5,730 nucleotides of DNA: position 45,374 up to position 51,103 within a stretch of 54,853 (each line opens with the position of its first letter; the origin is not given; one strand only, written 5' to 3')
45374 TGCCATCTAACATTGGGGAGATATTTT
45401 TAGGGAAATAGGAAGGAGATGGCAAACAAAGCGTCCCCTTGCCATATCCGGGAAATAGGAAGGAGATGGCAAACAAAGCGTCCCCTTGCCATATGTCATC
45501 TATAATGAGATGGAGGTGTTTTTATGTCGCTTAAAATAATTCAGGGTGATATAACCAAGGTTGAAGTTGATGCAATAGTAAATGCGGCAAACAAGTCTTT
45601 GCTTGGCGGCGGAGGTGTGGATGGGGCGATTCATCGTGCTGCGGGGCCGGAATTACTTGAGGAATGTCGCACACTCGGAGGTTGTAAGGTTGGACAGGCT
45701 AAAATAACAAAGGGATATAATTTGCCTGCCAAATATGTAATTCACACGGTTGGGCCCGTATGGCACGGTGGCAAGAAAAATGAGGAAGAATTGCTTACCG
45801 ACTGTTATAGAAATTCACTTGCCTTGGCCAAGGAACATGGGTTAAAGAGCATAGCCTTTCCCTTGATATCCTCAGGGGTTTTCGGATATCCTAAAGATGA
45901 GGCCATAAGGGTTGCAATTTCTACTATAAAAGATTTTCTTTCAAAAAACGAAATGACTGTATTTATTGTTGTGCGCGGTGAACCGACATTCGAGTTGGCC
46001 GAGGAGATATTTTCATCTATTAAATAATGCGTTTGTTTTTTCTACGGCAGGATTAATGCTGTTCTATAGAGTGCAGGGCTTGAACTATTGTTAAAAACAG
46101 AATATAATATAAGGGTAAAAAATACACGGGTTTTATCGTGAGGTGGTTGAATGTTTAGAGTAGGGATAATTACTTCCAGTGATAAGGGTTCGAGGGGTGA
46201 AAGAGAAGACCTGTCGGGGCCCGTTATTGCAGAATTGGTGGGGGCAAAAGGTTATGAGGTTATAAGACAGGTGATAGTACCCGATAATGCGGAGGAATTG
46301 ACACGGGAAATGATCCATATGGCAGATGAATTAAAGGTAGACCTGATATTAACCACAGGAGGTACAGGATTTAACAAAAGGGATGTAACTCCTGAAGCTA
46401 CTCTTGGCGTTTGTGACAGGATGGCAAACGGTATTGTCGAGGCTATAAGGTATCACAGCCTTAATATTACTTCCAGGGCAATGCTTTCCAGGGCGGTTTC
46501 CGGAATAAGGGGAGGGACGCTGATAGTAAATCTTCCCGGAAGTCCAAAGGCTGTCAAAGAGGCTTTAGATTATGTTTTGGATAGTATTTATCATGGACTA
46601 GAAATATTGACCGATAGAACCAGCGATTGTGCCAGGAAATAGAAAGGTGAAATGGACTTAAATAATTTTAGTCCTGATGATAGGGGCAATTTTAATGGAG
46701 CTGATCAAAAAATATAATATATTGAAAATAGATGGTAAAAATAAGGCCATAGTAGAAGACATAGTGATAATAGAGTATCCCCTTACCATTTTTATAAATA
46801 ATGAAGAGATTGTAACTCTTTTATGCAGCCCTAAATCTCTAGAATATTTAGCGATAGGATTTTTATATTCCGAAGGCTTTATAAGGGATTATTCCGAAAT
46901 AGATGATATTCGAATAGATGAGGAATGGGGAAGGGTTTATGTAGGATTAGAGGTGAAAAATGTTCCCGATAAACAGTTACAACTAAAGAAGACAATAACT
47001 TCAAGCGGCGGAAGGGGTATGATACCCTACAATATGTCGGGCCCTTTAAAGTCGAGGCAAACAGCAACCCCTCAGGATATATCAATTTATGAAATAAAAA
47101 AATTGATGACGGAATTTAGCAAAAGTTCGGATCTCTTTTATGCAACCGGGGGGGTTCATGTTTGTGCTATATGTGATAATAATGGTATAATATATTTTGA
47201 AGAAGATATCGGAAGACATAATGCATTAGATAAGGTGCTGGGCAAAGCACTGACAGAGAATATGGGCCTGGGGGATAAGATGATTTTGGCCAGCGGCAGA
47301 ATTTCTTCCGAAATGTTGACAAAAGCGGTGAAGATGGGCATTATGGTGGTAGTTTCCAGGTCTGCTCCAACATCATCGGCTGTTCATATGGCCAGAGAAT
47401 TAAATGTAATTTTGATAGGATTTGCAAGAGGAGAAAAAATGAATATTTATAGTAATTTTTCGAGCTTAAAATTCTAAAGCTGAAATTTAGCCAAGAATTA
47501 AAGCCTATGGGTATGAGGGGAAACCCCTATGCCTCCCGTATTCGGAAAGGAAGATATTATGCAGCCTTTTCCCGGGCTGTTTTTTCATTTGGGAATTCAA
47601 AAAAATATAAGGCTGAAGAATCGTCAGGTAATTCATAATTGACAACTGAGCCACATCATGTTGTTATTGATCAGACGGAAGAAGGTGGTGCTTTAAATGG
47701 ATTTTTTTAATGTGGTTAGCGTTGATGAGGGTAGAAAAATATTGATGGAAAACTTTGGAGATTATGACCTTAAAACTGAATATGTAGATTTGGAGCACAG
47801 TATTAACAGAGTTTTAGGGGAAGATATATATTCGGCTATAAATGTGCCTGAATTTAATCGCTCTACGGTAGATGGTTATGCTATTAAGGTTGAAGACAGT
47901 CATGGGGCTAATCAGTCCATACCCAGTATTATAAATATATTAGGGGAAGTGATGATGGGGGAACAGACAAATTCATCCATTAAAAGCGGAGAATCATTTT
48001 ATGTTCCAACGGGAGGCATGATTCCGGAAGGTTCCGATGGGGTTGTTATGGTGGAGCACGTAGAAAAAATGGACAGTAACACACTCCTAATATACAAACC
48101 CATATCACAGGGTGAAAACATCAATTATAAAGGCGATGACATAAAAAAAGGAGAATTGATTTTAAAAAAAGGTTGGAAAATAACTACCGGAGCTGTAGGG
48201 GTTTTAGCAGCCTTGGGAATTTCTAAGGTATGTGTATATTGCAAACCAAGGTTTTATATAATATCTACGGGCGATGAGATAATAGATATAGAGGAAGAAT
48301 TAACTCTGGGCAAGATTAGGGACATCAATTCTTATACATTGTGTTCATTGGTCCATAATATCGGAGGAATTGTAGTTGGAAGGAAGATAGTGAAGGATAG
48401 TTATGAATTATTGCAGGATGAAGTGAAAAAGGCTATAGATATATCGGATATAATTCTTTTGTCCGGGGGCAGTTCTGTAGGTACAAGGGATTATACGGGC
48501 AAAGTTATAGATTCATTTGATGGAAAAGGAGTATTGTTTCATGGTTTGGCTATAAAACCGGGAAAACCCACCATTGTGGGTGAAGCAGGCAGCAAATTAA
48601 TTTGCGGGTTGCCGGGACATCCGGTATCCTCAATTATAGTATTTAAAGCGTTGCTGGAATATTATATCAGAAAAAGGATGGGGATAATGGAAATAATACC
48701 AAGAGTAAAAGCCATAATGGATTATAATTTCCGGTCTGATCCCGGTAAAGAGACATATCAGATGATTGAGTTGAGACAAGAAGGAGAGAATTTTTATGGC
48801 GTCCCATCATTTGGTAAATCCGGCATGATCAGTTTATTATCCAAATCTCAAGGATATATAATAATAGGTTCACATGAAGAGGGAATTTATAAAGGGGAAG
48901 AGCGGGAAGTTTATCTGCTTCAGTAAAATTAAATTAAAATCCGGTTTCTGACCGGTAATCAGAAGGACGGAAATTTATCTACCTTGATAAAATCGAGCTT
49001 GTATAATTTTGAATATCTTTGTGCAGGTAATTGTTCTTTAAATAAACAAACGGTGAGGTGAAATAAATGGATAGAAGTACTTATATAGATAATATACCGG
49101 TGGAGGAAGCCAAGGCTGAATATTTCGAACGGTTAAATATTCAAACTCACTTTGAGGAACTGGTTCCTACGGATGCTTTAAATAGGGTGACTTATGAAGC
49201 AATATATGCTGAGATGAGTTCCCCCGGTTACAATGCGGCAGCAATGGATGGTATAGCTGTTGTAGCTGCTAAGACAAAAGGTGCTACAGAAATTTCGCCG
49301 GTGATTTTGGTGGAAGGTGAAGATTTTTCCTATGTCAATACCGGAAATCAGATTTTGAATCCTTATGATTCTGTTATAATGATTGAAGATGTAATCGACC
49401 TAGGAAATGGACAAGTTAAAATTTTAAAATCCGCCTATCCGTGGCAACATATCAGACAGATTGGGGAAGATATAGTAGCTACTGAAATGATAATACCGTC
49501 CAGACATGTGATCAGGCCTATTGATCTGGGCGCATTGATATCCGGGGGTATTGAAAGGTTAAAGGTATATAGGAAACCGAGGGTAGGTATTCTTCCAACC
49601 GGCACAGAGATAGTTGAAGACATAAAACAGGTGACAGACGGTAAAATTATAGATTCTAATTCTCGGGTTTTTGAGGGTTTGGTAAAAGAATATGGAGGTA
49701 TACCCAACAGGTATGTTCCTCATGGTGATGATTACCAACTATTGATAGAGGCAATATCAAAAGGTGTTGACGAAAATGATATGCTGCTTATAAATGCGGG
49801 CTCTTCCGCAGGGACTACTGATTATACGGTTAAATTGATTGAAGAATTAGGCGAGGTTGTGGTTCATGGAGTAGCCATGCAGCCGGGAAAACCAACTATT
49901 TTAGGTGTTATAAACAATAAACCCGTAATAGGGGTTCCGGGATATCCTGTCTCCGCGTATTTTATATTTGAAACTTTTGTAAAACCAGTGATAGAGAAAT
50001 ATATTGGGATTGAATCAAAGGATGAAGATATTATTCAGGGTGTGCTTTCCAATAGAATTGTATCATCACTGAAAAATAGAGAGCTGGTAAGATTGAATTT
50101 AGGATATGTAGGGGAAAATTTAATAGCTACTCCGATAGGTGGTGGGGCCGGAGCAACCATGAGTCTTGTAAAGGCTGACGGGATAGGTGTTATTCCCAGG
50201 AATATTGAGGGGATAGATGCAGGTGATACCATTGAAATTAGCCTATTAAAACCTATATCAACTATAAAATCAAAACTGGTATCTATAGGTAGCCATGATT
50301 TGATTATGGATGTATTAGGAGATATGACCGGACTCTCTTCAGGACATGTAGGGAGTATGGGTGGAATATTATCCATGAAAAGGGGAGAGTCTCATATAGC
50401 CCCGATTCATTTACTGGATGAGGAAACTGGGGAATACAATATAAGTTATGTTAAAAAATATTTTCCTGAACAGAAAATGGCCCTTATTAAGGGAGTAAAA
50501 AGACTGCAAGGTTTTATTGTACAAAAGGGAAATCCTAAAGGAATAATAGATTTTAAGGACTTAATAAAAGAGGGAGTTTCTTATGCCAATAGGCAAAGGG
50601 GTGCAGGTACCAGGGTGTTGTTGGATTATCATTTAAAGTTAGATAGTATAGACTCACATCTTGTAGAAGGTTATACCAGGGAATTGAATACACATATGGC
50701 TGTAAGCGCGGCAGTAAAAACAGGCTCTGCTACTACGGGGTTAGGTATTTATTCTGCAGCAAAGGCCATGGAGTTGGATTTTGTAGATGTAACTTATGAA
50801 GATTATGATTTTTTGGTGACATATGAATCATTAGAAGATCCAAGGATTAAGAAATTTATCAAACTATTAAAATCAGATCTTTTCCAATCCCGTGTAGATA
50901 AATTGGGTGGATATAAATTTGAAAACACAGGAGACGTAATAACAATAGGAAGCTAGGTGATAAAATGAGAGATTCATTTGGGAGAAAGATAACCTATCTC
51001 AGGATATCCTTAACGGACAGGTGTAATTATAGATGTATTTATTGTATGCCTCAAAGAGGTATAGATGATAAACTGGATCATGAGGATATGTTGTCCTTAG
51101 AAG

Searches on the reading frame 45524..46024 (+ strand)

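Call 42: search_protein_families(library=pfam, proteins=[window:45524-46024:+], max_evalue=0.00001)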
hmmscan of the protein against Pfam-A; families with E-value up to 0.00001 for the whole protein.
window:45524-46024:+ (167 aa): 1 family
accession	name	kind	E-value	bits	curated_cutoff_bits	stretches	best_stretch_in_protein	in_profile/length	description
PF01661.27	Macro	-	5.6e-53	178.3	22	1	19-131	1-118/118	Macro domain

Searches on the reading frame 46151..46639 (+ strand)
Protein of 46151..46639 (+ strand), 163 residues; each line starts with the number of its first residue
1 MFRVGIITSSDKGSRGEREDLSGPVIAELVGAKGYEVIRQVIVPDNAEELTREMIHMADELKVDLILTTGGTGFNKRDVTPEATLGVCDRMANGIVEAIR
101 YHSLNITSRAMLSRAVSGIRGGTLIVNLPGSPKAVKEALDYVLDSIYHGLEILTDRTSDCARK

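Call 42: search_protein_families(library=pfam, proteins=[window:46151-46639:+], max_evalue=0.00001)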
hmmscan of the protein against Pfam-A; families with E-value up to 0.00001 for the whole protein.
window:46151-46639:+ (163 aa): 1 family
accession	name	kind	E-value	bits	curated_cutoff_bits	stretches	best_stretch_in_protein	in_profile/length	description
PF00994.29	MoCF_biosynth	-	2.1e-32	112.2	26.6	1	5-143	1-138/144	Probable molybdopterin binding domain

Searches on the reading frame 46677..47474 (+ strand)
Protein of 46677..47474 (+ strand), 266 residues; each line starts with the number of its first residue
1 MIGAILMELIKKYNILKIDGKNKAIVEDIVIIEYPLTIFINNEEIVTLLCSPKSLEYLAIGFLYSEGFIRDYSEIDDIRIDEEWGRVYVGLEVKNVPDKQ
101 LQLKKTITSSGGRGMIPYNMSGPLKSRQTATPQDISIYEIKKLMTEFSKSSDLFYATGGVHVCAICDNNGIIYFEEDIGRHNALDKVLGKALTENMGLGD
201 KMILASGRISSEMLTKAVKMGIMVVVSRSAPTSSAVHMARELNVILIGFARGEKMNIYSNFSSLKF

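Call 41: search_protein_families(library=pfam, proteins=[window:46677-47474:+], max_evalue=0.00001)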
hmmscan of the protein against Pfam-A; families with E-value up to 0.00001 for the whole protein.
window:46677-47474:+ (266 aa): 1 family
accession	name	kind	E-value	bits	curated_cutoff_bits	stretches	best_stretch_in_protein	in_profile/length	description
PF02634.21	FdhD-NarQ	-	7.7e-78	261.9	27.2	1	32-261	2-233/237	FdhD/NarQ family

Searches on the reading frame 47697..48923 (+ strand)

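Call 41: search_protein_families(library=pfam, proteins=[window:47697-48923:+], max_evalue=0.00001)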
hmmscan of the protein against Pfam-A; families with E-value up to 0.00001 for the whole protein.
window:47697-48923:+ (409 aa): 3 families
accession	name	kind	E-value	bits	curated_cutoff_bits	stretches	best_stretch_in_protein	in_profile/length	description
PF03453.22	MoeA_N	-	7.9e-42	143.1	30.8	1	7-174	1-160/160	MoeA N-terminal region (domain I and II)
PF00994.29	MoCF_biosynth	-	1.4e-27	96.6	26.6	1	188-325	2-143/144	Probable molybdopterin binding domain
PF03454.20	MoeA_C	-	9.2e-09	35.9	22.1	1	338-408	1-72/72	MoeA C-terminal region (domain IV)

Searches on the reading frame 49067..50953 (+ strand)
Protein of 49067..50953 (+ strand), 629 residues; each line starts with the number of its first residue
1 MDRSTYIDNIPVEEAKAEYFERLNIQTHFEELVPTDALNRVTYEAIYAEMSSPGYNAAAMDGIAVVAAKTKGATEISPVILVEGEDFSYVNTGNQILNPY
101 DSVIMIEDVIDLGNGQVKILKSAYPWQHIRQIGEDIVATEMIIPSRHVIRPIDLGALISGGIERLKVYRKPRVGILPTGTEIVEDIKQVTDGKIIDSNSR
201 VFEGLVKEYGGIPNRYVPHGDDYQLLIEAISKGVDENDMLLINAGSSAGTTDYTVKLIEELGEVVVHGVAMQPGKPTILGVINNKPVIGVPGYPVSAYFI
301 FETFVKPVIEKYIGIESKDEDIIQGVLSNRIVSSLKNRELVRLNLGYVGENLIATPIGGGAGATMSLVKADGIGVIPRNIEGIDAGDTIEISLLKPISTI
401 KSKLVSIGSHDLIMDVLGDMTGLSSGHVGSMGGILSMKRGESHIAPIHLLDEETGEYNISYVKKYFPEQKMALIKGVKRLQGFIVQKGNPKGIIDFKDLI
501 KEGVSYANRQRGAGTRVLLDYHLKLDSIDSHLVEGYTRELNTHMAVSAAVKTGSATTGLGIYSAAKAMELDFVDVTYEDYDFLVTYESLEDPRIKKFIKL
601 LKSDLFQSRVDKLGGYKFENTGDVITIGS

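Call 41: search_protein_families(library=pfam, proteins=[window:49067-50953:+], max_evalue=0.00001)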
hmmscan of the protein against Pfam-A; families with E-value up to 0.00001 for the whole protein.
window:49067-50953:+ (629 aa): 4 families
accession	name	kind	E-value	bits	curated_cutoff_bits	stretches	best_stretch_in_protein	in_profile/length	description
PF12727.12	PBP_like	-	5.6e-67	225.1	27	1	422-602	12-193/193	PBP superfamily domain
PF03453.22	MoeA_N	-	1.5e-30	106.5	30.8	1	10-161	1-160/160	MoeA N-terminal region (domain I and II)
PF00994.29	MoCF_biosynth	-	6.1e-25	88.1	26.6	1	174-310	1-143/144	Probable molybdopterin binding domain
PF03454.20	MoeA_C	-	1.9e-12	47.7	22.1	1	325-394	2-72/72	MoeA C-terminal region (domain IV)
